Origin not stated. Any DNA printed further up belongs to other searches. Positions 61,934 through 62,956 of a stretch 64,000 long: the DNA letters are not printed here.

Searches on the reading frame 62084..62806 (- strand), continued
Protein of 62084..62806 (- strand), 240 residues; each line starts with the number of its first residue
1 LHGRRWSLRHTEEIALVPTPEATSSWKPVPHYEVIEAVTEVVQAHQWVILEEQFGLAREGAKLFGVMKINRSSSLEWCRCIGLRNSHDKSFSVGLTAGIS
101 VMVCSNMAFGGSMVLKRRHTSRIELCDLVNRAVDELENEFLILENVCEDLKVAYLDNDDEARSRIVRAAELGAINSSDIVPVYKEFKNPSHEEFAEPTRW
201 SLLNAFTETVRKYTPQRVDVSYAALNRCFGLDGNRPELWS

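Call 69: search_protein_families(library=pfam, proteins=[L270:997-1773:+, L270:1770-2141:+, L271:8935-10236:-, L271:6711-7367:-, L271:5393-5704:+, L271:8630-8956:+, L271:2-766:-, L271:7569-8252:-], max_evalue=0.05)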
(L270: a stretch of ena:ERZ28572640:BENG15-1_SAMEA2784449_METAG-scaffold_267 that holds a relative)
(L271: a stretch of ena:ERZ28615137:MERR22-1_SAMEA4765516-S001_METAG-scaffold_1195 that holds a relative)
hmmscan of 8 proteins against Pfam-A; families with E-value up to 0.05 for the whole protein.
L270:997-1773:+ (258 aa): 1 family
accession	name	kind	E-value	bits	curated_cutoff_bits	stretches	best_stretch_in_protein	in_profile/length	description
PF11420.13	Subtilosin_A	-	0.042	14.5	25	1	189-205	5-20/35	Bacteriocin subtilosin A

L270:1770-2141:+ (123 aa): 0 families

L271:8935-10236:- (433 aa): 0 families

L271:6711-7367:- (218 aa): 0 families

L271:5393-5704:+ (103 aa): 1 family
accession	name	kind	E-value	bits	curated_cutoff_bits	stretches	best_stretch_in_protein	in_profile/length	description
PF04438.22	zf-HIT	-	0.033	14.4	24.7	0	90-101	12-23/30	HIT zinc finger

L271:8630-8956:+ (108 aa): 3 families
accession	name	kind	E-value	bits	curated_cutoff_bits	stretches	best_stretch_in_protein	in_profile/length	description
PF12728.13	HTH_17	-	2.6e-05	24.8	27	1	56-107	1-50/51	Helix-turn-helix domain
PF05930.18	Phage_AlpA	-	0.0038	17.5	21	1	56-99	3-46/51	Prophage CP4-57 regulatory protein (AlpA)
PF18821.6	LPD7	-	0.045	14.2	27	0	58-95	36-73/92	Large polyvalent protein-associated domain 7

L271:2-766:- (255 aa): 3 families
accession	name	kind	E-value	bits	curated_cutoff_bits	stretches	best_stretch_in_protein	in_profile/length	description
PF01610.23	DDE_Tnp_ISL3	-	1.3e-28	100.9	23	1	157-255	1-96/240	Transposase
PF13542.12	HTH_Tnp_ISL3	-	4.2e-07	29.8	27.4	1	92-134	1-43/51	Helix-turn-helix domain of transposase family ISL3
PF14690.11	Zn_ribbon_ISL3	-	0.023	15.5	25.5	1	42-86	3-47/47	zinc-finger of transposase IS204/IS1001/IS1096/IS1165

L271:7569-8252:- (227 aa): 2 families
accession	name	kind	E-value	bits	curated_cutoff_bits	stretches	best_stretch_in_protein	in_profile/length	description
PF11726.14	YagK_YfjJ_C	-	1.5e-09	38.5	25.8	1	66-220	2-168/170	YagK/YfjJ C-terminal domain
PF23343.2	REP_ORF2-G2P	-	1.2e-05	25.9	27.8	1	87-142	13-69/99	Replication-associated protein ORF2/G2P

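Call 76: find_encoding_contigs(protein=P0186, flank=10000, max_places=5)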
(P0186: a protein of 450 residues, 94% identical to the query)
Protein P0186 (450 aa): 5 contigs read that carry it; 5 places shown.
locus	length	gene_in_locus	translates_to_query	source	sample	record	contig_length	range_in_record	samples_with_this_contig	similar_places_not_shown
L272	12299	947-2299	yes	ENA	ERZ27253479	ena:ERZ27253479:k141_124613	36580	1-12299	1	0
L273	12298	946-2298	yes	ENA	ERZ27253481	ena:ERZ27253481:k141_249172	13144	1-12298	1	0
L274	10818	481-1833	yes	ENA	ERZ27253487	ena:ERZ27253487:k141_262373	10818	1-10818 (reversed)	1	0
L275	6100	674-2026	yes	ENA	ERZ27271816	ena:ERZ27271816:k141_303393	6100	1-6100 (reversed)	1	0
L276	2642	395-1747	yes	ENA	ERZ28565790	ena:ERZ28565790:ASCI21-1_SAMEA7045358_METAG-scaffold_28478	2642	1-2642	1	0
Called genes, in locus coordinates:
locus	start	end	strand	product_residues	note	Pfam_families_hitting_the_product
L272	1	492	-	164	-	?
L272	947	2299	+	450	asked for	-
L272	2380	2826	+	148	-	-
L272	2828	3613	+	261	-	PF12705:PDDEXK_1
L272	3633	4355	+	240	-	PF06067:DUF932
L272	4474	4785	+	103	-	-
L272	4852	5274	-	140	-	PF13470:PIN_3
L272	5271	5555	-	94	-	PF04221:RelB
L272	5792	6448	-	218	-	-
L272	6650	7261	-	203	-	PF11726:YagK_YfjJ_C, PF23343:REP_ORF2-G2P (weak)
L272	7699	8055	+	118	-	PF12728:HTH_17 (faint)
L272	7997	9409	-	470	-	-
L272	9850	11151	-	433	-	PF00589:Phage_integrase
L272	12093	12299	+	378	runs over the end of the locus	PF00149:Metallophos, PF12850:Metallophos_2 (weak)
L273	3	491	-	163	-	?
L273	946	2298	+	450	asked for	-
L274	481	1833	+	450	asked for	-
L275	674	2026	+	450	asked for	-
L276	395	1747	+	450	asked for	-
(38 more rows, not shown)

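Call 84: search_protein_families(library=ncbifam, proteins=[L270:3518-4024:+, L270:2138-3496:+, L270:4026-4811:+, L270:4816-5550:+, L270:997-1773:+, L270:1770-2141:+, L271:8935-10236:-, L271:6711-7367:-, L272:7997-9409:-, L268:3989-4555:+], max_evalue=0.01)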
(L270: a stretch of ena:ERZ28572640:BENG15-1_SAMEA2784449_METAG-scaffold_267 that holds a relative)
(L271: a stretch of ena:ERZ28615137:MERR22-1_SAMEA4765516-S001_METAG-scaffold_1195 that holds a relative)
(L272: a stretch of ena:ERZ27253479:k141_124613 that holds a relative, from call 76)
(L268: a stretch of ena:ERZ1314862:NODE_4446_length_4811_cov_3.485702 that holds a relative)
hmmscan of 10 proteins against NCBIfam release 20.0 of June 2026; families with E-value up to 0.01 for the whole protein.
L270:3518-4024:+ (168 aa): 0 families

L270:2138-3496:+ (452 aa): 1 family
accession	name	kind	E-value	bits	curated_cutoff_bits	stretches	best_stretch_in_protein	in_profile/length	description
TIGR00663.1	dnan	equivalog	2.2e-05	23.6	137.65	1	1-238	1-253/367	DNA polymerase III subunit beta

L270:4026-4811:+ (261 aa): 1 family
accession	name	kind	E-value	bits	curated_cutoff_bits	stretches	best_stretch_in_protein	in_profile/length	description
TIGR00372.1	cas4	equivalog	3.8e-06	26.9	65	1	128-253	59-178/180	CRISPR-associated protein Cas4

L270:4816-5550:+ (244 aa): 1 family
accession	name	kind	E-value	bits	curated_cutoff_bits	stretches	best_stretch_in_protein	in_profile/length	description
TIGR03299.1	LGT_TIGR03299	subfamily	0.0059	15.9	110.7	0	28-140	77-197/312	phage/plasmid-like protein TIGR03299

L270:997-1773:+ (258 aa): 0 families

L270:1770-2141:+ (123 aa): 0 families

L271:8935-10236:- (433 aa): 0 families

L271:6711-7367:- (218 aa): 0 families

L272:7997-9409:- (470 aa): 0 families

L268:3989-4555:+ (188 aa): 0 families

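Call 85: find_encoding_contigs(protein=P0169, flank=10000, max_places=4)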
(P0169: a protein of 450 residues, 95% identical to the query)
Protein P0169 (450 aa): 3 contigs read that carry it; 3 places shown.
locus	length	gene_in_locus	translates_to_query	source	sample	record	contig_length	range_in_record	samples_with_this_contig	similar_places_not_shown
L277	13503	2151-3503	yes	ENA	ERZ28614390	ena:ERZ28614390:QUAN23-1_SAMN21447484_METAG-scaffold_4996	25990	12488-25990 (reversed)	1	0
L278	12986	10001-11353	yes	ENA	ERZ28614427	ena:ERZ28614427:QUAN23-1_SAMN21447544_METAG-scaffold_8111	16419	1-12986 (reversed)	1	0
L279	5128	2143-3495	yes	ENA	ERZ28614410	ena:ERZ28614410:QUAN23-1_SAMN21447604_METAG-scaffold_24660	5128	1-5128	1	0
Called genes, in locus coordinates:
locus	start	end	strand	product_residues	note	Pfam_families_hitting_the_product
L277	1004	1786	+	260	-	-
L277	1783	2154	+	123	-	-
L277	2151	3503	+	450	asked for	-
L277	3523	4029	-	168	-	PF19502:DUF6036 (weak)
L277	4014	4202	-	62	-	-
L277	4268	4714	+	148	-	-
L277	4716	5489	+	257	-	PF12705:PDDEXK_1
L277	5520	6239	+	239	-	PF06067:DUF932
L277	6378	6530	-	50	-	-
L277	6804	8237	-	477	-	-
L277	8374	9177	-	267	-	-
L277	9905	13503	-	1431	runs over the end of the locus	PF00128:Alpha-amylase (weak), PF12439:GDE_N, PF06202:GDE_C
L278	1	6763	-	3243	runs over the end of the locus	PF14252:DUF4347, PF13229:Beta_helix (weak)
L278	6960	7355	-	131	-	-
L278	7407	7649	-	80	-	-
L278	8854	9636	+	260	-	-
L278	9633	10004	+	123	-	-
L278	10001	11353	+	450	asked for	-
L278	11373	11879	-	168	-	PF19502:DUF6036 (weak)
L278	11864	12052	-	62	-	-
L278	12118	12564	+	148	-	-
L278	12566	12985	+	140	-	?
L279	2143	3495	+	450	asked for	-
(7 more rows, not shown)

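Call 88: search_protein_families(library=pfam, proteins=[L277:6804-8237:-, L277:8374-9177:-, L278:6960-7355:-, L278:7407-7649:-, L277:6378-6530:-], max_evalue=0.05)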
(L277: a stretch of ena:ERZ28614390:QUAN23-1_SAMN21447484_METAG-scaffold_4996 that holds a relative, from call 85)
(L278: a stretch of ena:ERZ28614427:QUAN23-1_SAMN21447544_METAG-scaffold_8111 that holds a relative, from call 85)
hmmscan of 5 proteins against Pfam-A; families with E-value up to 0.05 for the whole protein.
L277:6804-8237:- (477 aa): 1 family
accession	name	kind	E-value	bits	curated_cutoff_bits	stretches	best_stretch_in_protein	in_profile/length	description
PF13148.11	DUF3987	-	1.9e-05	24.5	27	0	107-140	16-51/364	Protein of unknown function (DUF3987)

L277:8374-9177:- (267 aa): 0 families

L278:6960-7355:- (131 aa): 0 families

L278:7407-7649:- (80 aa): 0 families

L277:6378-6530:- (50 aa): 0 families

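Call 92: search_protein_families(library=phrogs, proteins=[L277:6804-8237:-, L277:8374-9177:-, L272:7997-9409:-, L271:8935-10236:-, L271:6711-7367:-, L277:1004-1786:+, L277:1783-2154:+], max_evalue=0.01)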
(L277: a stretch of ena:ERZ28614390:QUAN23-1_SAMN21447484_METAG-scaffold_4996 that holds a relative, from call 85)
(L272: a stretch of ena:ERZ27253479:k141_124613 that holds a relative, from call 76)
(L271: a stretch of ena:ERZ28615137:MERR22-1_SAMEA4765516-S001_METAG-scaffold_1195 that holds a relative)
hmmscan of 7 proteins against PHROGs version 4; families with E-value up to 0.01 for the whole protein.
L277:6804-8237:- (477 aa): 1 family
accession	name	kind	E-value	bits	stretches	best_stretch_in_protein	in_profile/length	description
phrog_3022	-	DNA, RNA and nucleotide metabolism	2.5e-06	27.2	1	117-261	401-568/788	DNA primase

L277:8374-9177:- (267 aa): 0 families

L272:7997-9409:- (470 aa): 0 families

L271:8935-10236:- (433 aa): 0 families

L271:6711-7367:- (218 aa): 0 families

L277:1004-1786:+ (260 aa): 0 families

L277:1783-2154:+ (123 aa): 0 families

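Call 93: search_solved_structures(query=L277:6804-8237:-, max_evalue=1)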
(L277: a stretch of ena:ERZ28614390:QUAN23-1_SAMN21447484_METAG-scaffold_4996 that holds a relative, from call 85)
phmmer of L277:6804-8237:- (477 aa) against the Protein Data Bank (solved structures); distinct sequences matched with E-value up to 1: 1.
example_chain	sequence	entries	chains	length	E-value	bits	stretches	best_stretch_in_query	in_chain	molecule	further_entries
3r3p_A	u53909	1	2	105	0.57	11.9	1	370-418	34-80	Mobile intron protein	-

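Call 94: search_solved_structures(query=L277:8374-9177:-, max_evalue=1)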
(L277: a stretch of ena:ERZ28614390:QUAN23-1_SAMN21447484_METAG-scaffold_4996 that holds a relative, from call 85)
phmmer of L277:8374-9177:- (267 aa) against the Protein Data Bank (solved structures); distinct sequences matched with E-value up to 1: 2.
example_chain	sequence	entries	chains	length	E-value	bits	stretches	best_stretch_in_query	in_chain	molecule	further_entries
8xwx_E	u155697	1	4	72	0.58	12.7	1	164-224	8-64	B-cell receptor-associated protein 31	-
4jzl_A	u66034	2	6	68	0.85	12.1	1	164-223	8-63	B-cell receptor-associated protein 31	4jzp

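Call 98: find_related_loci(query=L277:6804-8237:-, collection=viral_contigs, flank=4000)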
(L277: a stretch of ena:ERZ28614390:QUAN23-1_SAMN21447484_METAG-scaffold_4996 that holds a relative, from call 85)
Query L277:6804-8237:- (477 aa) in viral_contigs; peptide patterns used: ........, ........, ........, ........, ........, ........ (x = any residue, [..] = any of these).
10 stretches matched a pattern, but none encodes a relative of the query by tblastn (E <= 1e-3).

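Call 100: search_dna_similar(query=L277:6804-8237:-, collection=phages, mode=protein, max_evalue=0.001, max_rows=12)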
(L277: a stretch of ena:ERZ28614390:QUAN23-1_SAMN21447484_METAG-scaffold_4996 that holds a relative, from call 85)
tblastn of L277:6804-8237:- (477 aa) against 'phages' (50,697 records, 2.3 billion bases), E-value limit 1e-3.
No match.

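Call 101: search_dna_similar(query=L277:6804-8237:-, collection=plasmids, mode=protein, max_evalue=0.001, max_rows=12)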
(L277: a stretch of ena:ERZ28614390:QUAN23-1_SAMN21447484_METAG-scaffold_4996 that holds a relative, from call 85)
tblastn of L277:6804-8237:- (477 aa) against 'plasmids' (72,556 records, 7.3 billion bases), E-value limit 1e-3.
No match.

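Call 117: find_encoding_contigs(protein=P0195, flank=10000, max_places=4)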
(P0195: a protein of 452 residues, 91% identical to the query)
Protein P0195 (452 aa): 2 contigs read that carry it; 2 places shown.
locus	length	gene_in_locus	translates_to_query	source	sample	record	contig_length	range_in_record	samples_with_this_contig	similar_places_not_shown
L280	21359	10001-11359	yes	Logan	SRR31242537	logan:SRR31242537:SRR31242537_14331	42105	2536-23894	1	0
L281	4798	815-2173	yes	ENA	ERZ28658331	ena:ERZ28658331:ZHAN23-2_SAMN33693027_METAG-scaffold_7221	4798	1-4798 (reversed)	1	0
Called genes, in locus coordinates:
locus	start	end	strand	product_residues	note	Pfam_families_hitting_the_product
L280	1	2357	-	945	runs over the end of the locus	PF01229:Glyco_hydro_39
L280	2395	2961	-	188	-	-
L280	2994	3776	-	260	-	-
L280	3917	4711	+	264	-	PF12833:HTH_18, PF00165:HTH_AraC (weak)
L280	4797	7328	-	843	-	PF25788:Ig_Rha78A_N, PF08531:Bac_rhamnosid_N, PF05592:Bac_rhamnosid, PF17389:Bac_rhamnosid6H, PF17390:Bac_rhamnosid_C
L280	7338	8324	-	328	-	PF00657:Lipase_GDSL, PF13472:Lipase_GDSL_2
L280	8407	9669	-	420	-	PF06134:RhaA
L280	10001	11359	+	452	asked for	-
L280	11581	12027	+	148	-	-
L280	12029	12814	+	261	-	PF12705:PDDEXK_1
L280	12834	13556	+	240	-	PF06067:DUF932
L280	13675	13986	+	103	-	-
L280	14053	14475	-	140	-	PF13470:PIN_3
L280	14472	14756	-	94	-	PF04221:RelB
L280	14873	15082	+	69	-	-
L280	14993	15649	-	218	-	-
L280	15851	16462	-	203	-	PF11726:YagK_YfjJ_C, PF23343:REP_ORF2-G2P (weak)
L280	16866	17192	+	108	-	PF12728:HTH_17 (weak)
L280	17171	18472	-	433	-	-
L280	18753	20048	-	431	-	PF00589:Phage_integrase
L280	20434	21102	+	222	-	PF00072:Response_reg, PF00486:Trans_reg_C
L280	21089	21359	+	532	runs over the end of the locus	PF00672:HAMP, PF00512:HisKA, PF02518:HATPase_c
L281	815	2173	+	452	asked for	-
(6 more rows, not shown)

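Call 118: search_protein_families(library=pfam, proteins=[L277:6804-8237:-, L277:8374-9177:-], max_evalue=10)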
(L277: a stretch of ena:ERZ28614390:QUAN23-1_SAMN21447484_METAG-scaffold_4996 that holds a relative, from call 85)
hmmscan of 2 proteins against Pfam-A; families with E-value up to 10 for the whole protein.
L277:6804-8237:- (477 aa): 1 family
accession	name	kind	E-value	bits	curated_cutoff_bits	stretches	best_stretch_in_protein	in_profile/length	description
PF13148.11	DUF3987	-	1.9e-05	24.5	27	2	107-140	16-51/364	Protein of unknown function (DUF3987)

L277:8374-9177:- (267 aa): 0 families
